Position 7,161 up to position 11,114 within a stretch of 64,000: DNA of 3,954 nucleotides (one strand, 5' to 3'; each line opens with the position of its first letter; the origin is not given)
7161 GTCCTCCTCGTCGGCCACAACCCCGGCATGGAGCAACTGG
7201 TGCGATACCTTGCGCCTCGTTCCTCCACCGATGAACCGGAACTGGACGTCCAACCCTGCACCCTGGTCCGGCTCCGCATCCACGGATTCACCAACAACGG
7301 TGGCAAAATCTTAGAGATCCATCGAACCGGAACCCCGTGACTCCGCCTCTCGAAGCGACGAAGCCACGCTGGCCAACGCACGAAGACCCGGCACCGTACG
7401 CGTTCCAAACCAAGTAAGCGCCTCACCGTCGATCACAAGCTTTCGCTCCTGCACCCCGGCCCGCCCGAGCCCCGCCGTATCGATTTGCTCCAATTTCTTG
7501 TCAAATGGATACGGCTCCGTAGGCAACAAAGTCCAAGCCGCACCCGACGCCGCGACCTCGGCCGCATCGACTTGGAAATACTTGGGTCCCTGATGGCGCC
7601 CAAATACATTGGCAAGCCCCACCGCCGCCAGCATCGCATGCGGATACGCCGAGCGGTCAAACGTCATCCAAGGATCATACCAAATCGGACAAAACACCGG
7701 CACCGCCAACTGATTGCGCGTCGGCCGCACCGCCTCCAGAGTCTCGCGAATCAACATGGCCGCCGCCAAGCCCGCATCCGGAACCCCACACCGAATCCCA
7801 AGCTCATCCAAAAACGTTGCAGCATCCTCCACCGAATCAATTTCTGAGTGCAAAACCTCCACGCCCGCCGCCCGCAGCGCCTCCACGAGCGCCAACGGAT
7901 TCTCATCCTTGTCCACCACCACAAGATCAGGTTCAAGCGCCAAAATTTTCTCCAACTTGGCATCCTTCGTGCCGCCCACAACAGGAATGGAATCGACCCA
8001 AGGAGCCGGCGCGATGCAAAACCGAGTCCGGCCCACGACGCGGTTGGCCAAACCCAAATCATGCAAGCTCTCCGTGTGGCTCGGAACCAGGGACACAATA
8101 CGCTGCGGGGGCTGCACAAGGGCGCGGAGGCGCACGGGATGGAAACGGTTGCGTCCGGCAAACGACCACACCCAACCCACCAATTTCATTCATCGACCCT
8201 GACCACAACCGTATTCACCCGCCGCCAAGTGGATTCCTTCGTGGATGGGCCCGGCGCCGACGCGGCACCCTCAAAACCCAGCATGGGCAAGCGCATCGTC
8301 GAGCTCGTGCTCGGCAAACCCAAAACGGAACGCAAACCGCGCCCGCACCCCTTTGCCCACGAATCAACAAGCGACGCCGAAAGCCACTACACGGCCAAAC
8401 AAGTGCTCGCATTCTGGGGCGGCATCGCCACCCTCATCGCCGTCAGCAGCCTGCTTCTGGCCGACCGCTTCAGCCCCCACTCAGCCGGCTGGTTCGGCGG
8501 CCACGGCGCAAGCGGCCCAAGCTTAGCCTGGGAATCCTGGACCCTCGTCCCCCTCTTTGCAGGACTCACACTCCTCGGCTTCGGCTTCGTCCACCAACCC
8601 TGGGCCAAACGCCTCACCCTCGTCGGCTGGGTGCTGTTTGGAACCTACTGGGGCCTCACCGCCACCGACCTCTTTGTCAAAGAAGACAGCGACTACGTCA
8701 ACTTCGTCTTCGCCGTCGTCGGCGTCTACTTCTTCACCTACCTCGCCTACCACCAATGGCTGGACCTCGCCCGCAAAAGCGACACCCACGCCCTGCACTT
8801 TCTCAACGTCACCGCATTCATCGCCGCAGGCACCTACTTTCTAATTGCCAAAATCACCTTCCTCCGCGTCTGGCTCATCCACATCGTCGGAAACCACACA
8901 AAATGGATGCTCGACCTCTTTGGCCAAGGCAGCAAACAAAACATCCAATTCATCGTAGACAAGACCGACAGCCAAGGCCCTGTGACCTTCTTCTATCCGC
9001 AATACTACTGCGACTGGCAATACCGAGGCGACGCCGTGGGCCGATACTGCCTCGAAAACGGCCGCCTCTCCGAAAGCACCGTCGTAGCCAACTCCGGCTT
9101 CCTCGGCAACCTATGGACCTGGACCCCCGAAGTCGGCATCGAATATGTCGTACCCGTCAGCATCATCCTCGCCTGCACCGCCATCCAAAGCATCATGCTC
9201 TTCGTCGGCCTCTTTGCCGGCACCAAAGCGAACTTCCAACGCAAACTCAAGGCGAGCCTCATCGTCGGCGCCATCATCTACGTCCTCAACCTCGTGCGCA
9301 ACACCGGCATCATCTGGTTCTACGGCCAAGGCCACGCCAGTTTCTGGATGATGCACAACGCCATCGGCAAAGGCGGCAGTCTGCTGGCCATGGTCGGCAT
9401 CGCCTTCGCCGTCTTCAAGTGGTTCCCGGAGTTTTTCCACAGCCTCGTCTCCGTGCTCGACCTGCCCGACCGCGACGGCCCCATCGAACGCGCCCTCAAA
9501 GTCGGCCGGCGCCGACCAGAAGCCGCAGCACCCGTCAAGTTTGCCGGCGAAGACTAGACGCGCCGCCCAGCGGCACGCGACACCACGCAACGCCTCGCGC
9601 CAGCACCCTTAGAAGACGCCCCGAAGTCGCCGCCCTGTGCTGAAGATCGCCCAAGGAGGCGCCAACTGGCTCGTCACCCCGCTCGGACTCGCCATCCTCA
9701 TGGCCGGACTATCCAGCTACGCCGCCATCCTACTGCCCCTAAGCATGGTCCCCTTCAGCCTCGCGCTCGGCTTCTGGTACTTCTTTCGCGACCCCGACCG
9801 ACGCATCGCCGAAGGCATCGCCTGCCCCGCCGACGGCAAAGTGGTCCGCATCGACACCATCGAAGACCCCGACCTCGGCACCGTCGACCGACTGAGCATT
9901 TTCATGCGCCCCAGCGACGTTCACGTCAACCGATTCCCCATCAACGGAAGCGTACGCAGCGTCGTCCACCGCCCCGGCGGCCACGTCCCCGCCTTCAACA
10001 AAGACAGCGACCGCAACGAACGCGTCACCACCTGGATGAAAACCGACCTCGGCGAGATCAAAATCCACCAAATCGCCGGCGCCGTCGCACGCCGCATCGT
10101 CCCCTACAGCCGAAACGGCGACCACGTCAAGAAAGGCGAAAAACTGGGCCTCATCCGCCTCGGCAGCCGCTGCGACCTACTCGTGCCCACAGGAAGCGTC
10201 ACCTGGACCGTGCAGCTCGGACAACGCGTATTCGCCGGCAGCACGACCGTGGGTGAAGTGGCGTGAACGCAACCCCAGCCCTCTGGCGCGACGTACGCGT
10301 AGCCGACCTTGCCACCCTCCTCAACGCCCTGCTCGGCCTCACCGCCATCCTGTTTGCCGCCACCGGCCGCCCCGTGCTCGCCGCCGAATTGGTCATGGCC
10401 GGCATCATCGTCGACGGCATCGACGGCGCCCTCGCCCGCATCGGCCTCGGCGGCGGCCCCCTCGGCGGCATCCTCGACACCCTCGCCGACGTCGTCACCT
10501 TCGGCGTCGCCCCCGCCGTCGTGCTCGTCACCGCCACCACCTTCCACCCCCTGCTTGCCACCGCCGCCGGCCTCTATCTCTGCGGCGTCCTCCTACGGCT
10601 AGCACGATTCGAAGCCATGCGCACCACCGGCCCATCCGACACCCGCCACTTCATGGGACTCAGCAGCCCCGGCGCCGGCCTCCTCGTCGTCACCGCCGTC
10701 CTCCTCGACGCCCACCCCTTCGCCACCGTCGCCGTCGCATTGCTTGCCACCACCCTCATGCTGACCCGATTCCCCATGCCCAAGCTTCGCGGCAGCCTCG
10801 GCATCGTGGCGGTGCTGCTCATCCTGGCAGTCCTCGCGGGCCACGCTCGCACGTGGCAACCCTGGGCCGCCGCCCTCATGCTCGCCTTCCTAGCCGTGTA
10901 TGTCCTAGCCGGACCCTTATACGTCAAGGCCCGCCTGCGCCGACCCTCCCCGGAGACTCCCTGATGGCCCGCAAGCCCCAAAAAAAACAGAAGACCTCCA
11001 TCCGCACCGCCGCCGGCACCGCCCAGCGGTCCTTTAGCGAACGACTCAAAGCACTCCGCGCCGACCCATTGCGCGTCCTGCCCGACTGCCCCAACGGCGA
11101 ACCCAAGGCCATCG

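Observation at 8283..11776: ArtA-like gene in an operon with archaetidylserine decarboxylase and synthase (psd-pssA) plus an unknown Cys-cluster protein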

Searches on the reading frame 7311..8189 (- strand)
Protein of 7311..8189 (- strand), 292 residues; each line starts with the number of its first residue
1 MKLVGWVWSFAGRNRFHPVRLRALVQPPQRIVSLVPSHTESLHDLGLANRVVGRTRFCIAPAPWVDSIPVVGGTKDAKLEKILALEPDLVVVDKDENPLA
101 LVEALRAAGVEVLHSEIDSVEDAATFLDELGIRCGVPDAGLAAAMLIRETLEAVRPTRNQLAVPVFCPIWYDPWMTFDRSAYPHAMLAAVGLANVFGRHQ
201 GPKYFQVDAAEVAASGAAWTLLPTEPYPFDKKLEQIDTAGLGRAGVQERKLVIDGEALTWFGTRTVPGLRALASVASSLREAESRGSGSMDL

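Call 3: search_protein_families(library=ncbifam, proteins=[window:7311-8189:-], max_evalue=0.01)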
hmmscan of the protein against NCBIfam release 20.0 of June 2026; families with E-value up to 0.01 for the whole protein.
window:7311-8189:- (292 aa): 4 families
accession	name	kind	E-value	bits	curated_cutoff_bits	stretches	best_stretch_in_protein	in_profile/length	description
NF038402.1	TroA_like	subfamily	8.7e-36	123.5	30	1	30-262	1-218/219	helical backbone metal receptor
NF002894.0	PRK03379.1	equivalog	8.5e-15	54.6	234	1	24-202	19-195/266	vitamin B12 ABC transporter substrate-binding protein BtuF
TIGR04281.1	peripla_PGF_1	equivalog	2.5e-13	49.9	325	1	26-227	19-220/330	PGF-CTERM-anchored ABC transporter substrate-binding protein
TIGR03868.1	F420-O_ABCperi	hypoth_equivalog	3.6e-05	23.1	392.4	1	26-92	15-84/287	putative F420-0 ABC transporter substrate-binding protein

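Call 4: search_protein_families(library=pfam, proteins=[window:7311-8189:-], max_evalue=0.01)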
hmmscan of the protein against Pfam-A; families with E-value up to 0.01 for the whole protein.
window:7311-8189:- (292 aa): 1 family
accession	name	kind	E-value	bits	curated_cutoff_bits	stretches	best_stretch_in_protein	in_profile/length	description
PF01497.23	Peripla_BP_2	-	1.1e-13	51.7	27.5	1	31-215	1-190/235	Periplasmic binding protein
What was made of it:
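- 7311..8189 (-): TroA-like periplasmic-binding-protein homologue, transcribed divergently from artA. It is a conserved neighbour; its role in the system is unknown. NF038402, 123.5 bits; PF01497 (calls 3, 4).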

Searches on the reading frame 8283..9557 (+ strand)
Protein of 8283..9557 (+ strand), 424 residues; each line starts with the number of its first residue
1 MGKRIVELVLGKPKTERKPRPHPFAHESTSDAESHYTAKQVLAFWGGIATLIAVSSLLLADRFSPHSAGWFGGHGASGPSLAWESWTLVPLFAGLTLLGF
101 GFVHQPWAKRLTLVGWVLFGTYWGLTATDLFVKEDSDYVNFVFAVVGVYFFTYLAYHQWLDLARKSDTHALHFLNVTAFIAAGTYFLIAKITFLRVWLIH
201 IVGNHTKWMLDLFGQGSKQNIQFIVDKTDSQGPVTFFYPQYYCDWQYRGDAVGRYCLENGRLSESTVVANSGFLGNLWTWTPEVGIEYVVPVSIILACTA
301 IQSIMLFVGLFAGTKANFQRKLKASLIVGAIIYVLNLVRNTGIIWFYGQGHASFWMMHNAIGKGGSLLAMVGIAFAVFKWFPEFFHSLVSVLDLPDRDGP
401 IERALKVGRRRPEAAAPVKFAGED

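Call 3: search_protein_families(library=ncbifam, proteins=[window:8283-9557:+], max_evalue=0.01)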
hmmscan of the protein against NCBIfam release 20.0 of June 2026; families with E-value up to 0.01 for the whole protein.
window:8283-9557:+ (424 aa): 6 families
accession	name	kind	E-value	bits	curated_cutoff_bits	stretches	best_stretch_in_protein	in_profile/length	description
TIGR04125.1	exosort_PGF_TRM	exception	5.2e-37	127.8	75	2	290-392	142-260/271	archaeosortase A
TIGR04178.1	exo_archaeo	signature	1.7e-16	60.3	23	1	292-383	1-97/97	exosortase/archaeosortase family protein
NF041736.1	archaeo_artH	equivalog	8e-11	42.3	200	1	169-392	15-192/202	archaeosortase H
NF045528.1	heimosortase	equivalog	8.9e-05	22.6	130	1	291-348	85-142/199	heimdallarchaeosortase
NF033505.2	paceosortase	exception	0.00012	22.3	80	1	291-381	57-148/167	pacearchaeosortase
TIGR04124.1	archaeo_artE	exception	0.00018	21.6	95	1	292-369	63-139/153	archaeosortase family protein ArtE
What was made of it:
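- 8283..9557 (+): artA, archaeosortase A (424 aa; alternative start GTG 8241). It has at least 7 hydrophobic segments, a conserved cytoplasmic N-terminal extension of about 40 aa, and a loop insertion of about 75 aa. TIGR04125, 127.8 bits against cutoff 75; TIGR04178, 60.3 against 23 (call 3).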

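Call 4: search_protein_families(library=pfam, proteins=[window:8283-9557:+], max_evalue=0.01)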
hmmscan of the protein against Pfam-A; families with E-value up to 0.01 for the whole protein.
window:8283-9557:+ (424 aa): 0 families

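Call 69: find_homologous_proteins(query=window:8283-9557:+, max_evalue=0.00001)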
Query window:8283-9557:+ (424 aa): 163 proteins with E <= 0.00001 among 8000 candidates; the best 120 are listed.
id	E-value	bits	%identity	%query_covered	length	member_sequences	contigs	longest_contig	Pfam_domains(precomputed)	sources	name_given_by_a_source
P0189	3.9e-291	983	100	100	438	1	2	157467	-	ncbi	-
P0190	1.1e-250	850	86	100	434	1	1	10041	-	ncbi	-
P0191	3.4e-226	769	79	99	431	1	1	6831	PF09721.16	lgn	-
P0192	5.1e-217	739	77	98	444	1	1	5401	PF09721.16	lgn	-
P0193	1.1e-177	610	66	97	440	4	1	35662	-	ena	-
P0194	2.6e-176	605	67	97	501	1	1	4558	-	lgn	-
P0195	2.3e-175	602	67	96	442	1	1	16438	PF09721.16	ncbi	-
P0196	5.7e-174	597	66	93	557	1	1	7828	-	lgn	-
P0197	3.9e-173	595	64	99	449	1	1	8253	PF09721.16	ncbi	-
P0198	4.5e-172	591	63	96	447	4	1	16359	PF09721.16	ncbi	-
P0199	5.4e-172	591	63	98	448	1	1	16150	-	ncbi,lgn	-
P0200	1.8e-171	589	65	95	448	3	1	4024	PF09721.16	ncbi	-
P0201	4.8e-171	588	64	98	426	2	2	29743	PF09721.16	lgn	-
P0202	1.9e-170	586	63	99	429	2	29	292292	PF09721.16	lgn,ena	-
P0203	2.2e-169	582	64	96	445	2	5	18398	-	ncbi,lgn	-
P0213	2.4e-141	490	54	96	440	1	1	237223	PF09721.16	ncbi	-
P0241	4.0e-126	440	50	94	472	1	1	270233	PF09721.16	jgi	jgi:exosortase/archaeosortase family protein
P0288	2.1e-53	200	37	75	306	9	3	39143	PF09721.16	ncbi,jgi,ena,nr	ncbi:MAG: archaeosortase A [Thermoplasmata archaeon]|nr:archaeosortase A [Thermoplasmata archaeon]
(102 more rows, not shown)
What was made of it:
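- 8283..9557 (+): Homologues are named 'archaeosortase A (PGF-CTERM-specific)' by their sources (call 69).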

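Call 70: find_encoding_contigs(protein=P0241, flank=7000, max_places=1)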
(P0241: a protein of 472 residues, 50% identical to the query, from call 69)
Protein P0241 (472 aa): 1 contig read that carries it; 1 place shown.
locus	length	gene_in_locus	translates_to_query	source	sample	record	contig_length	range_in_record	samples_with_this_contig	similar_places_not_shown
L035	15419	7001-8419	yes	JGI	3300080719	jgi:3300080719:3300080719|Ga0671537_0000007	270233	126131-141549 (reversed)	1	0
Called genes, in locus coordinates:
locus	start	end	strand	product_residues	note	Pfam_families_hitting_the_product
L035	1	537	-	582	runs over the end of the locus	PF02012:BNR (faint)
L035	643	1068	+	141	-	PF01451:LMWPc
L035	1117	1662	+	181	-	PF12802:MarR_2 (weak), PF12840:HTH_20, PF13404:HTH_AsnC-type, PF13412:HTH_24, PF01037:AsnC_trans_reg, PF22482:AsnC_trans_reg_3 (faint)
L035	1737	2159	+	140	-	PF13508:Acetyltransf_7 (weak)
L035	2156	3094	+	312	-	PF00892:EamA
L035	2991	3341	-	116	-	PF01638:HxlR, PF03551:PadR (weak)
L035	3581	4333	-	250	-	PF01351:RNase_HII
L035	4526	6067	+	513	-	PF25020:TTR_TEN1-4 (faint), PF13620:CarboxypepD_reg, PF13715:CarbopepD_reg_2 (faint), PF13620:CarboxypepD_reg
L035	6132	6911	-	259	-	PF01497:Peripla_BP_2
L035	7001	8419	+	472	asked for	PF09721:Exosortase_EpsH (weak)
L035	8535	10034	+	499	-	PF13088:BNR_2 (faint), PF02012:BNR (faint)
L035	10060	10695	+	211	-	PF02666:PS_Dcarbxylase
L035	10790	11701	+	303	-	PF01066:CDP-OH_P_transf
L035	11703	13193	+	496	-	-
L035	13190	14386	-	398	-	PF13088:BNR_2 (weak), PF02012:BNR (faint)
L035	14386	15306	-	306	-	PF13620:CarboxypepD_reg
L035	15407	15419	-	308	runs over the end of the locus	PF02775:TPP_enzyme_C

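Call 71: find_encoding_contigs(protein=P0213, flank=7000, max_places=1)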
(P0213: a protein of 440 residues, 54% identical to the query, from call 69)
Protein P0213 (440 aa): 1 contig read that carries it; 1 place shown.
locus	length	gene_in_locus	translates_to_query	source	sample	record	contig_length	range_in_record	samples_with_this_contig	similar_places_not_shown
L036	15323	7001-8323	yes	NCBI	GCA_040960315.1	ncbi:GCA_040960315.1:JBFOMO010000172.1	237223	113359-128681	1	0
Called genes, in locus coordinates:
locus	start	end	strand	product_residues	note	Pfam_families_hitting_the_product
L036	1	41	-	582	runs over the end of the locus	PF02012:BNR (faint)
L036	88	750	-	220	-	PF01351:RNase_HII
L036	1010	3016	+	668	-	PF02369:Big_1 (faint), PF10670:DUF4198 (faint), PF11974:bMG3 (faint), PF13620:CarboxypepD_reg, PF13715:CarbopepD_reg_2 (weak), PF17210:SdrD_B (weak), PF17802:SpaA (faint), PF13620:CarboxypepD_reg, +3 more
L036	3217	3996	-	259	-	PF01497:Peripla_BP_2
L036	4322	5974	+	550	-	-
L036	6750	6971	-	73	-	-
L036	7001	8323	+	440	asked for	PF09721:Exosortase_EpsH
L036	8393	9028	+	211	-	PF02666:PS_Dcarbxylase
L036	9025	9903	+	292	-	PF01066:CDP-OH_P_transf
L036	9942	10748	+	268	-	-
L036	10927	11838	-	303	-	PF02775:TPP_enzyme_C, PF12367:PFO_beta_C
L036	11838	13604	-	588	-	PF01558:POR, PF01855:POR_N, PF17147:PFOR_II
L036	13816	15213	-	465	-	PF10633:NPCBM_assoc (weak)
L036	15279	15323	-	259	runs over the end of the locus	PF00571:CBS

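Call 72: find_encoding_contigs(protein=P0288, flank=7000, max_places=1)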
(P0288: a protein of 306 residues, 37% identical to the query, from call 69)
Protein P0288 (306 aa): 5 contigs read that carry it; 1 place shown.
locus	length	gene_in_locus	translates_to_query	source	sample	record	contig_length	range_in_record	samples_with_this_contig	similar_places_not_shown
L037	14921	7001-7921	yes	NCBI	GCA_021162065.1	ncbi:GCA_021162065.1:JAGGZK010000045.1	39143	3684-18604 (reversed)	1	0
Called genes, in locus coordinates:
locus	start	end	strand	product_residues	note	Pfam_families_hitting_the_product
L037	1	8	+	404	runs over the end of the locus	PF05048:NosD (weak), PF13229:Beta_helix, PF05048:NosD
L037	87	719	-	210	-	PF01885:PTS_2-RNA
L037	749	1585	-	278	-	PF02649:GCHY-1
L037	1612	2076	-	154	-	PF00072:Response_reg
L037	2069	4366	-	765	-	PF00989:PAS, PF08448:PAS_4, PF13426:PAS_9, PF08447:PAS_3, PF00989:PAS, PF13426:PAS_9, PF08447:PAS_3, PF01590:GAF, +5 more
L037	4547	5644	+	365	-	PF01571:GCV_T, PF08669:GCV_T_C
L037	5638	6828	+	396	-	PF13742:tRNA_anti_2, PF01336:tRNA_anti-codon, PF02601:Exonuc_VII_L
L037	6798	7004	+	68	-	PF02609:Exonuc_VII_S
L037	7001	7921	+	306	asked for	PF09721:Exosortase_EpsH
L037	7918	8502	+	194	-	PF02666:PS_Dcarbxylase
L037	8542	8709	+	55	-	-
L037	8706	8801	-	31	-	-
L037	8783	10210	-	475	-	PF00209:SNF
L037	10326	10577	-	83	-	PF05016:ParE_toxin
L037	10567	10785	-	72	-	PF01402:RHH_1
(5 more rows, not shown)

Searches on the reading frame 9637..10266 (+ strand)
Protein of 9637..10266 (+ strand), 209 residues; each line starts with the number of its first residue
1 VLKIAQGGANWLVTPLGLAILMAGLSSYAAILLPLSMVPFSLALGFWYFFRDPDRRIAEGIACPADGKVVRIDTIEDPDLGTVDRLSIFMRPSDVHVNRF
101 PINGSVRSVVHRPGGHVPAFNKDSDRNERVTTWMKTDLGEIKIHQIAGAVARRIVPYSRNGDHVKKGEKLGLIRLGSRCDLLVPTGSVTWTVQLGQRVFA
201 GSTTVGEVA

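Call 3: search_protein_families(library=ncbifam, proteins=[window:9637-10266:+], max_evalue=0.01)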
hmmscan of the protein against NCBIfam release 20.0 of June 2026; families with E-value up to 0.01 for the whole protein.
window:9637-10266:+ (209 aa): 12 families
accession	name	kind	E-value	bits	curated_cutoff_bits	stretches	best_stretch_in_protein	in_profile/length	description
NF003683.0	PRK05305.2-3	equivalog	7.4e-62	208.3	244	1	3-206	6-201/204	phosphatidylserine decarboxylase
NF003685.0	PRK05305.2-5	equivalog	6.7e-57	192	183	1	4-207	2-192/198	phosphatidylserine decarboxylase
NF003678.0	PRK05305.1-2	equivalog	9.5e-52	175.4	225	1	2-208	6-217/218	phosphatidylserine decarboxylase family protein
NF038088.1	anchor_synt_D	exception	1.4e-47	161.7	240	1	28-205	19-192/194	protein sorting system archaetidylserine decarboxylase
TIGR00164.2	AS_decarb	equivalog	1.5e-45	155.1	230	1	19-205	8-208/215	archaetidylserine decarboxylase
NF003682.0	PRK05305.2-2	equivalog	1.8e-44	151.7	284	1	18-207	16-211/212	phosphatidylserine decarboxylase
NF003679.0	PRK05305.1-3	equivalog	6.1e-44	150.3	252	1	35-208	51-233/234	phosphatidylserine decarboxylase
NF003677.0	PRK05305.1-1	equivalog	4.2e-42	144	315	1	30-207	34-219/232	phosphatidylserine decarboxylase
NF003680.0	PRK05305.1-5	equivalog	1.8e-38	132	262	1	4-207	10-213/217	phosphatidylserine decarboxylase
NF003684.0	PRK05305.2-4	equivalog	1.4e-35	122.9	317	1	35-207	34-213/228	phosphatidylserine decarboxylase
NF003681.0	PRK05305.2-1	equivalog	2e-27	96.1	377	1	46-206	47-216/231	phosphatidylserine decarboxylase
NF003038.0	PRK03934.1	equivalog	6e-05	22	285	0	153-201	212-260/267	phosphatidylserine decarboxylase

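Call 4: search_protein_families(library=pfam, proteins=[window:9637-10266:+], max_evalue=0.01)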
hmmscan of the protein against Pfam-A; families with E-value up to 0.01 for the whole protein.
window:9637-10266:+ (209 aa): 1 family
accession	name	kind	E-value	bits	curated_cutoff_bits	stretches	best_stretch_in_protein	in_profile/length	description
PF02666.20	PS_Dcarbxylase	-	4e-40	138.1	22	1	46-204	5-196/198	Phosphatidylserine decarboxylase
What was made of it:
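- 9637..10266 (+): psd, phosphatidyl-/archaetidylserine decarboxylase (209 aa). It carries an 'LGSR' site at residues 174-177, which is where self-cleavage would be expected. It is below the cutoff of the 'sorting-system' model NF038088 (161.7 against 240) (calls 3, 4).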

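Call 90: list_cluster_members(proteins=[P0001, P0189, window:9637-10266:+, window:10263-10964:+, P0012, P0169])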
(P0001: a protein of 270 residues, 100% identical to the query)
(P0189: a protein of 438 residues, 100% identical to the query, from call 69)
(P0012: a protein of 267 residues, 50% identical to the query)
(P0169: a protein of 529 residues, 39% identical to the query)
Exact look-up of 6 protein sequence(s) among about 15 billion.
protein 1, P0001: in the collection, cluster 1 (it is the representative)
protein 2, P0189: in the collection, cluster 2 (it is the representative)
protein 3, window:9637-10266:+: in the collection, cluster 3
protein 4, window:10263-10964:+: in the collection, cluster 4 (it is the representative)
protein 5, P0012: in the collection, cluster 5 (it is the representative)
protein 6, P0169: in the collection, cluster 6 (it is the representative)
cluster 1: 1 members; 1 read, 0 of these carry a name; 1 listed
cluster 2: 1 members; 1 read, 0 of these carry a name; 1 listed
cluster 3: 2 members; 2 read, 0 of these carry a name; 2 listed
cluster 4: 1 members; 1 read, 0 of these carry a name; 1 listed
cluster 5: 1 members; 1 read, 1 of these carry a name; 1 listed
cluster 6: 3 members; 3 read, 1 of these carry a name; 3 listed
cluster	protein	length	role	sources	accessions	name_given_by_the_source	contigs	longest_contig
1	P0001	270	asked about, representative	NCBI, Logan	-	-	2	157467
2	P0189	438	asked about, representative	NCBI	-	-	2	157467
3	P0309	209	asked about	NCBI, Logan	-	-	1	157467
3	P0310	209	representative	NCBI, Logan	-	-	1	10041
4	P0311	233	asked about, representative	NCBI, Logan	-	-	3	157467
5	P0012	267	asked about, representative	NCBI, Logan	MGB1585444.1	MAG: hypothetical protein ACPHID_00155 [Thermoplasmatota archaeon]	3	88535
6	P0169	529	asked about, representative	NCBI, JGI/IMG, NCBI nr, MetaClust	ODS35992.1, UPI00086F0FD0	MAG: hypothetical protein A7315_04800 [Candidatus Altiarchaeales archaeon WOR_SM1_79] | status=active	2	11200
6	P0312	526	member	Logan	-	-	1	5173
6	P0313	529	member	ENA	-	-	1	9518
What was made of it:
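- Checked: Public gene calls start it at GTG 8241 instead (438 aa; calls 69, 90).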

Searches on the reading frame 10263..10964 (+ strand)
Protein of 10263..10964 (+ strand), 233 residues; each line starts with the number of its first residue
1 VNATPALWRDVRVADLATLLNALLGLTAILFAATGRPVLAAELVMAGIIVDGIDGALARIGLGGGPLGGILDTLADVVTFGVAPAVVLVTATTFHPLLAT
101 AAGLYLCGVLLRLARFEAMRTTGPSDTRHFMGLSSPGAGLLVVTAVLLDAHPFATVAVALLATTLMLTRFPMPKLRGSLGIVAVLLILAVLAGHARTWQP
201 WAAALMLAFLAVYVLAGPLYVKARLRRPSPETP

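Call 3: search_protein_families(library=ncbifam, proteins=[window:10263-10964:+], max_evalue=0.01)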
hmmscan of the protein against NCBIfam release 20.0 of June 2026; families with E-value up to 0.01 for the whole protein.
window:10263-10964:+ (233 aa): 9 families
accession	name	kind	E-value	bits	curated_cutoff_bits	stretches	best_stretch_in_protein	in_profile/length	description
TIGR04217.1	archae_ser_T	exception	3.9e-31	108.6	200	1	8-217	4-215/221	archaetidylserine synthase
NF038087.1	arch_ser_synth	exception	4.1e-29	101.7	240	1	11-214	4-214/216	archaetidylserine synthase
TIGR00473.1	pssA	equivalog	1.5e-27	96.5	107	1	18-170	1-150/153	CDP-diacylglycerol--serine O-phosphatidyltransferase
NF038086.1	anchor_synt_A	exception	9.9e-20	71.3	200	1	10-219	6-220/222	protein sorting system archaetidylserine synthase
NF040950.1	archin_ph_syn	equivalog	1.2e-05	25.3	180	1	14-98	26-112/191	archaetidylinositol phosphate synthase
NF041135.1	IPPtranDIPPsyn_Thcocales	equivalog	9.8e-05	21.5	580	1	17-89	255-327/419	bifunctional L-myo-inositol-1-phosphate cytidylyltransferase/CDP-L-myo-inositol myo-inositolphosphotransferase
NF045883.1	PIPSynth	equivalog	0.00082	19.1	170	1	18-82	29-94/197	phosphatidylinositol phosphate synthase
NF045885.1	PhCholSynBorr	equivalog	0.0023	17.8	400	1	23-154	21-151/234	phosphatidylcholine synthase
NF008090.0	PRK10832.1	equivalog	0.0085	16.2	304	1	32-96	27-88/182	CDP-diacylglycerol--glycerol-3-phosphate 3-phosphatidyltransferase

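Call 4: search_protein_families(library=pfam, proteins=[window:10263-10964:+], max_evalue=0.01)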
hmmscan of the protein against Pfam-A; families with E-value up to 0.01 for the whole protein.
window:10263-10964:+ (233 aa): 1 family
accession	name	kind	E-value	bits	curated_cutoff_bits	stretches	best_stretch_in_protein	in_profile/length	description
PF01066.26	CDP-OH_P_transf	-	2.1e-09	38.4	22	1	13-166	3-148/152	CDP-alcohol phosphatidyltransferase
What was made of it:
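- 10263..10964 (+): pssA-like CDP-alcohol phosphatidyltransferase (233 aa), with the motif DG-x2-AR-x8-G-x3-D-x3-D at residues 54-76. The best NCBIfam matches are archaetidylserine synthases, but all fall below their cutoffs: TIGR04217 108.6/200, NF038087 101.7/240, TIGR00473 96.5/107 (calls 3, 4).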
